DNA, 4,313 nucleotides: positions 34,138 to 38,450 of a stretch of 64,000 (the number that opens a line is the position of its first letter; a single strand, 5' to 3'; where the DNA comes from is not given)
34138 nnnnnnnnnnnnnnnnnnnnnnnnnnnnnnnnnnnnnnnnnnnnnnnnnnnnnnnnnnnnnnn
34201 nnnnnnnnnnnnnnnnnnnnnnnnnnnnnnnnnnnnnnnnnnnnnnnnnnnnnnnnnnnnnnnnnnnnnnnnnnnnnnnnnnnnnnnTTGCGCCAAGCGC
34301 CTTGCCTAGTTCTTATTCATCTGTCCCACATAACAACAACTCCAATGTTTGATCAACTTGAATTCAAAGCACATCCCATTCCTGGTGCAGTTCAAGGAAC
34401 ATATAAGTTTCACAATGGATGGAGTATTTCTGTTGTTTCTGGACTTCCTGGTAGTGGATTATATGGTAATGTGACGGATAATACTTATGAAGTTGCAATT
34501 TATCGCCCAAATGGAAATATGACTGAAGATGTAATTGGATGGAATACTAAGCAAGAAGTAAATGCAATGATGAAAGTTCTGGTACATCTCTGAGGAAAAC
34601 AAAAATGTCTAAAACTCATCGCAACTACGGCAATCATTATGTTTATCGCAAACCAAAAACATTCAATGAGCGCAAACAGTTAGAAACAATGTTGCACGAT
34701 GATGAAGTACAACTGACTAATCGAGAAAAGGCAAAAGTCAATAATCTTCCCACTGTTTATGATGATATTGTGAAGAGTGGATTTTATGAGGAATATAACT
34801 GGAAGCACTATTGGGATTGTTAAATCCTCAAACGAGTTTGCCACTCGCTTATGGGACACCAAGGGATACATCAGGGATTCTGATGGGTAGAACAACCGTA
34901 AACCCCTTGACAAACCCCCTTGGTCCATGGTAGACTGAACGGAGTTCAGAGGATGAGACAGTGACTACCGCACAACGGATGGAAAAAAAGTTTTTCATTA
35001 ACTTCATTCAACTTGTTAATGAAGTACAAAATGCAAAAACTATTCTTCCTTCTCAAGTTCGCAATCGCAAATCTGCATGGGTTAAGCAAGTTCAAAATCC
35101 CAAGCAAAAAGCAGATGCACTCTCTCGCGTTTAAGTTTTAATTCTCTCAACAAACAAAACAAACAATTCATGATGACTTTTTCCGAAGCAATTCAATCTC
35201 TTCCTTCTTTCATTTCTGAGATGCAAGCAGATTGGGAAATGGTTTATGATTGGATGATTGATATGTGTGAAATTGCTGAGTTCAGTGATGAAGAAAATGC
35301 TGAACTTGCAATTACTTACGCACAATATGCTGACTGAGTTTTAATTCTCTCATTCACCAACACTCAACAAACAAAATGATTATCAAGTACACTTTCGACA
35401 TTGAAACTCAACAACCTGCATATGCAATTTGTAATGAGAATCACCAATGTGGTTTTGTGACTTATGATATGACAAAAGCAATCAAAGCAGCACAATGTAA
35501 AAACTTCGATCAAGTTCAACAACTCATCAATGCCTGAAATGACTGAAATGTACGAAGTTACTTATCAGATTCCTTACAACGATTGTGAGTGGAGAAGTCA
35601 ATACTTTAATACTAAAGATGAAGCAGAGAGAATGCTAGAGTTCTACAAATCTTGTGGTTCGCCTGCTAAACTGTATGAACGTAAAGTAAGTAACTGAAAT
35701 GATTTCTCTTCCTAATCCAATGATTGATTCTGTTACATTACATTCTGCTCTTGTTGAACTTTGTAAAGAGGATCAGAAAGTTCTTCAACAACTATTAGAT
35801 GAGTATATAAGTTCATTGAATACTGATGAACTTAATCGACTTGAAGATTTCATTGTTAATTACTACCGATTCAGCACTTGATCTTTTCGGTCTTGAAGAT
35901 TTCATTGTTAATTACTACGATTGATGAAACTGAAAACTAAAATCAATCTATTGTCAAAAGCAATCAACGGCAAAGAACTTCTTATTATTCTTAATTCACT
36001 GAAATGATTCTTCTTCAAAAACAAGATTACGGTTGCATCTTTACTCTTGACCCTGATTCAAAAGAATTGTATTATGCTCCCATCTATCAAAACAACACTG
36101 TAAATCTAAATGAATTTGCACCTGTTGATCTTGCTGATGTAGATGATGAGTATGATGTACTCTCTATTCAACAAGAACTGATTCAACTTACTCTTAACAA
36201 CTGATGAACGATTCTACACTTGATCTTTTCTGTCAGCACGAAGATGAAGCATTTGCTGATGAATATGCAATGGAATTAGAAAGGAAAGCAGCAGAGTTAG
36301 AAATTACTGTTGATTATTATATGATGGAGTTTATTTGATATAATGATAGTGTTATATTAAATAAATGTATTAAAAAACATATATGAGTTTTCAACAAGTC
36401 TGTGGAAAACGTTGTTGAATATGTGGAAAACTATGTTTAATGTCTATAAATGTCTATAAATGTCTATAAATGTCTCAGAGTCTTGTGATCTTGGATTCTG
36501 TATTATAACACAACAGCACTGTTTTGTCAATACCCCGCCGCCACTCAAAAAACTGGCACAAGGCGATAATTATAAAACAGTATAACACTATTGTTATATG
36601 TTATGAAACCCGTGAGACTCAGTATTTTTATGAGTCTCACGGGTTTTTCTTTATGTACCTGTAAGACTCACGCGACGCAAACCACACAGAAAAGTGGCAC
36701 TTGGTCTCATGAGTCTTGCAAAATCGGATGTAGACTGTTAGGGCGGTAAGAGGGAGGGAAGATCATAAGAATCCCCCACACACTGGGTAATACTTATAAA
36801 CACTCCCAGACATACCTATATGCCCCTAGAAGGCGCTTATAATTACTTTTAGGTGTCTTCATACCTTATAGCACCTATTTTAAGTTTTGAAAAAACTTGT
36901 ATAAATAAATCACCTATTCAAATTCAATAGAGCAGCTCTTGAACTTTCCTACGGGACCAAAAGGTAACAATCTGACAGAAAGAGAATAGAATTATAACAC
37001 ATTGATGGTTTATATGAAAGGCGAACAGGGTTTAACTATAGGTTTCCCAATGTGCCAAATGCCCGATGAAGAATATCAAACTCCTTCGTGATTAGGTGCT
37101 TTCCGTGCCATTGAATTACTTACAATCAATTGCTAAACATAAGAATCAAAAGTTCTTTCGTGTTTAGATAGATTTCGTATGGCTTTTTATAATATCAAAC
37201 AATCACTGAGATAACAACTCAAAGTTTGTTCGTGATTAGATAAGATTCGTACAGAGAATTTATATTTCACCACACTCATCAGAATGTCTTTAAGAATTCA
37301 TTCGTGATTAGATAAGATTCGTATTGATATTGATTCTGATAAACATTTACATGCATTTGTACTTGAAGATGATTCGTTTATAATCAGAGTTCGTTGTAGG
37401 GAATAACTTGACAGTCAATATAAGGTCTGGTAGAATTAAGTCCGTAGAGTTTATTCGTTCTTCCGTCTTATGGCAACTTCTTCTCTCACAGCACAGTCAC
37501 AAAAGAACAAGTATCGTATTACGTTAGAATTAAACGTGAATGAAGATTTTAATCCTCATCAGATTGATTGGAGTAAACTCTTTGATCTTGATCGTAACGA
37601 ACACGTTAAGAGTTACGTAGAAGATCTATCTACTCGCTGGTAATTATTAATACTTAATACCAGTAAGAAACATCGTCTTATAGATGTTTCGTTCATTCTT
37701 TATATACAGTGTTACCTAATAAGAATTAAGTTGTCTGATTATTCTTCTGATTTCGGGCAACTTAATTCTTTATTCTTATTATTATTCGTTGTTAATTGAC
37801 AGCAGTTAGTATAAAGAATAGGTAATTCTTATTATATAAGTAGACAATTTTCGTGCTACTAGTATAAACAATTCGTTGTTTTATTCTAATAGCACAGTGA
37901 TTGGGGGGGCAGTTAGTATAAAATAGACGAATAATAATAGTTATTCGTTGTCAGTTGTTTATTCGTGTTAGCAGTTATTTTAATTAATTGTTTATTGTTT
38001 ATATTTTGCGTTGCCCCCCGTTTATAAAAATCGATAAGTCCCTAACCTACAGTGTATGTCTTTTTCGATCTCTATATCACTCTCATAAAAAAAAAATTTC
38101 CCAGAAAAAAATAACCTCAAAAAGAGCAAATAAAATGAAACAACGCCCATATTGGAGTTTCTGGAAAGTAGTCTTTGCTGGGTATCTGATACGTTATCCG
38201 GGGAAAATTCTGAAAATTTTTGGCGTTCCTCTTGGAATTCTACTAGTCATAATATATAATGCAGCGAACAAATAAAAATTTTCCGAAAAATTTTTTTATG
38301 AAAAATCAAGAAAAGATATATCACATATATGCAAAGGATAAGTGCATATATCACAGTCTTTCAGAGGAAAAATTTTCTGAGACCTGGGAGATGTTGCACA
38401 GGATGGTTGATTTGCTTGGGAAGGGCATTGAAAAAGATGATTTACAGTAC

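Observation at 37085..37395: Non-coding array with an exact 72-bp period and CRISPR-like geometry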

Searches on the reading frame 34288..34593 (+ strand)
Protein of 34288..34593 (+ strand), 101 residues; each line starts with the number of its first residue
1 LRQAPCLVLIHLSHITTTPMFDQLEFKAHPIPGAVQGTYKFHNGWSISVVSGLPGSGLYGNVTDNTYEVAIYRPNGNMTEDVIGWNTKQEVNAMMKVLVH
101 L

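Call 68: search_protein_families(library=pfam, proteins=[window:34288-34593:+], max_evalue=0.1)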
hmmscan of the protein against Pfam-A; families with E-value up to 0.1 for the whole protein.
window:34288-34593:+ (101 aa): 0 families

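Call 69: search_protein_families(library=phrogs, proteins=[window:34288-34593:+], max_evalue=0.01)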
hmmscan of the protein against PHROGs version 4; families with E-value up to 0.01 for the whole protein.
window:34288-34593:+ (101 aa): 1 family
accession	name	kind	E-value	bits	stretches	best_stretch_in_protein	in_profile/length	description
phrog_4074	-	unknown function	3.7e-06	27.9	1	34-96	21-84/90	-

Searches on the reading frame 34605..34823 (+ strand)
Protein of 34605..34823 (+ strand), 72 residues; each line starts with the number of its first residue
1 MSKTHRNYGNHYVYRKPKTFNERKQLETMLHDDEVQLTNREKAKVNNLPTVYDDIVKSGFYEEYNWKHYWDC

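Call 14: search_protein_families(library=phrogs, proteins=[window:34605-34823:+], max_evalue=0.01)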
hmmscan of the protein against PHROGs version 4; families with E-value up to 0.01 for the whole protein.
window:34605-34823:+ (72 aa): 1 family
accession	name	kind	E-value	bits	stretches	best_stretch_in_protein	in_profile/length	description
phrog_12793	-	unknown function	4.7e-05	24.5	1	6-68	118-176/187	-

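Call 15: search_protein_families(library=pfam, proteins=[window:34605-34823:+], max_evalue=0.01)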
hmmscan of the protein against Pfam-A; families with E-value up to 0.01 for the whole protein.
window:34605-34823:+ (72 aa): 0 families

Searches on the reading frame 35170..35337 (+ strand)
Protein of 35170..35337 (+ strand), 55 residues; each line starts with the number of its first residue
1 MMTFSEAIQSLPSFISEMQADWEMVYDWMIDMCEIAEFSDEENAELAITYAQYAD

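Call 68: search_protein_families(library=pfam, proteins=[window:35170-35337:+], max_evalue=0.1)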
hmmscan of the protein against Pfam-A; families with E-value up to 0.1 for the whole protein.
window:35170-35337:+ (55 aa): 0 families

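Call 69: search_protein_families(library=phrogs, proteins=[window:35170-35337:+], max_evalue=0.01)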
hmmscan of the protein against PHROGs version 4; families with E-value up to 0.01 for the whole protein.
window:35170-35337:+ (55 aa): 1 family
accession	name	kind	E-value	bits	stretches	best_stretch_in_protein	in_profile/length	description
phrog_714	-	unknown function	2.7e-11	44.2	1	3-44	18-59/73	-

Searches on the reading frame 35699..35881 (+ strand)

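Call 68: search_protein_families(library=pfam, proteins=[window:35699-35881:+], max_evalue=0.1)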
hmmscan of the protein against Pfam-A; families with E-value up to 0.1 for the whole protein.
window:35699-35881:+ (60 aa): 1 family
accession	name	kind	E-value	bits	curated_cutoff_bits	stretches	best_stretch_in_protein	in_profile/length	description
PF17363.7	DUF5388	-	0.009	16.8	26.1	1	23-52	27-56/64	Family of unknown function (DUF5388)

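Call 69: search_protein_families(library=phrogs, proteins=[window:35699-35881:+], max_evalue=0.01)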
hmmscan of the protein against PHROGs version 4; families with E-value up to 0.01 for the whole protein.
window:35699-35881:+ (60 aa): 0 families

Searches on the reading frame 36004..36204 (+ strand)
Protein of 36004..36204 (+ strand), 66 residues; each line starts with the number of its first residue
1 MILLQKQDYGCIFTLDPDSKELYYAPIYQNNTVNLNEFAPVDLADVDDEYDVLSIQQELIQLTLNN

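Call 14: search_protein_families(library=phrogs, proteins=[window:36004-36204:+], max_evalue=0.01)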
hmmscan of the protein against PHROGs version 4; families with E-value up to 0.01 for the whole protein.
window:36004-36204:+ (66 aa): 2 families
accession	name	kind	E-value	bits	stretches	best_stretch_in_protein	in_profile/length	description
phrog_4138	-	unknown function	3.8e-05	24.5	1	1-55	1-55/76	-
phrog_13427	-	unknown function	0.0061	17.4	1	4-60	4-62/72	-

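Call 15: search_protein_families(library=pfam, proteins=[window:36004-36204:+], max_evalue=0.01)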
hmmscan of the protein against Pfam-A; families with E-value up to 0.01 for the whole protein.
window:36004-36204:+ (66 aa): 0 families

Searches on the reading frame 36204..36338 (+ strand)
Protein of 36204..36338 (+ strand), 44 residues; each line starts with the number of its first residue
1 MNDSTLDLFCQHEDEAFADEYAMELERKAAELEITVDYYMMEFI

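Call 68: search_protein_families(library=pfam, proteins=[window:36204-36338:+], max_evalue=0.1)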
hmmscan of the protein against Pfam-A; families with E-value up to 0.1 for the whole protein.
window:36204-36338:+ (44 aa): 0 families

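Call 69: search_protein_families(library=phrogs, proteins=[window:36204-36338:+], max_evalue=0.01)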
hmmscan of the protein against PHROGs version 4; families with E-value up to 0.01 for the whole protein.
window:36204-36338:+ (44 aa): 3 families
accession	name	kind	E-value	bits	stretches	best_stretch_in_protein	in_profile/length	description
phrog_33387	-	unknown function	1.9e-07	32.1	1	15-43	10-38/41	-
phrog_17407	-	unknown function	8.5e-07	30.3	1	18-43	45-70/72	-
phrog_23280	-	unknown function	0.00017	22.6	1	14-44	15-41/41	-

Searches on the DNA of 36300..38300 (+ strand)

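Call 4: search_dna_similar(query=window:36600-37900:+, collection=phages, mode=distant, max_rows=40)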
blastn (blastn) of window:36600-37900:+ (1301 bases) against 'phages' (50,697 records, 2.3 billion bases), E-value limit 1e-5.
No match.

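Call 89: search_rna_families(source=window, start=36300, end=38300, threshold=evalue, max_evalue=1)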
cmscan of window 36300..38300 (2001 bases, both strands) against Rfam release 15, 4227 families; matches with E-value up to 1: 6.
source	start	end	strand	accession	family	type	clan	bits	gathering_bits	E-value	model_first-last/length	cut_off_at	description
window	36587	36652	+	RF00110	RybB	Gene; sRNA;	-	27.6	40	0.0062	1-79/79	no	RybB RNA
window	37719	37772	-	RF03883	mir-9256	Gene; miRNA;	-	24.6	80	0.051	1-67/67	no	mir-9256 microRNA precursor family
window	36598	36657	+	RF00832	mir-71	Gene; miRNA;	-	23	50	0.093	1-73/73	no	mir-71 microRNA precursor family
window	36601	36651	+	RF00689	MIR390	Gene; miRNA;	-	22.1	77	0.2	1-121/121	no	MIR390 microRNA precursor family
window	36606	36646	-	RF00910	mir-873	Gene; miRNA;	-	19.8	95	0.45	15-61/77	no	mir-873 microRNA precursor family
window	37926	37981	-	RF00023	tmRNA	Gene;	CL00001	11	47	0.091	84-140/374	no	transfer-messenger RNA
